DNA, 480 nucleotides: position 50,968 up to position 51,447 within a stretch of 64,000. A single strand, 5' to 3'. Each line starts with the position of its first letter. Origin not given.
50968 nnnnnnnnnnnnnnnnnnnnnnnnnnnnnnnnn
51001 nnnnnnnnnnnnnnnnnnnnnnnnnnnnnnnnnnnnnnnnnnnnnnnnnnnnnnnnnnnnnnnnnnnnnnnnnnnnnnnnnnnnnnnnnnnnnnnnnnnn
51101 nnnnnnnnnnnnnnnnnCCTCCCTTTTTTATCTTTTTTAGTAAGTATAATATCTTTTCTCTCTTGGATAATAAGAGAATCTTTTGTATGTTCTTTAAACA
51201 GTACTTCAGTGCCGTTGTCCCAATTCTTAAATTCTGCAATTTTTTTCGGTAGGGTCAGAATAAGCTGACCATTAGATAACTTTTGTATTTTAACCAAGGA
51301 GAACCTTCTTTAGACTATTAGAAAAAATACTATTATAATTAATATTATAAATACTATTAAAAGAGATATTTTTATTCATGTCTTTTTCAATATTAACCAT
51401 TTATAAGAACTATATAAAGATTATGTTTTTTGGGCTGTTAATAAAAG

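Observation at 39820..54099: Candidate uncharacterised surface system: giant Big_1 adhesin flanked by four KaiC/RecA-like paralogs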

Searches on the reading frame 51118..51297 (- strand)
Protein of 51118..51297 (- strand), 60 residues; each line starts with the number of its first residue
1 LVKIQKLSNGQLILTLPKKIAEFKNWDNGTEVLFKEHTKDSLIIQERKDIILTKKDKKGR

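Call 54: search_protein_families(library=pfam, proteins=[window:51118-51297:-], max_evalue=10)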
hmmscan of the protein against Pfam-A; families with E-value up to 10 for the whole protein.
window:51118-51297:- (60 aa): 3 families
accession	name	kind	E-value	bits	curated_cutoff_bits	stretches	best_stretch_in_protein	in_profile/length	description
PF04014.23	MazE_antitoxin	-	0.00076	19.8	24.7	1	10-48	6-44/48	Antidote-toxin recognition MazE, bacterial antitoxin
PF00186.24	DHFR_1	-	0.0088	16.2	25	1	9-57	17-67/159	Dihydrofolate reductase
PF25494.1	Beta-prop_Rol-3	-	0.16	11.9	27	1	6-49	23-66/215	Rol-3 five-bladed beta-propeller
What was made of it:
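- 51148..51297 (-): Cytoplasmic AbrB/SpoVT-like N-terminal domain of the giant protein, followed by TM1 at 51061-51117. Lineage-specific. Pfam MazE_antitoxin at 7.6e-4, below the gathering score (call 54).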
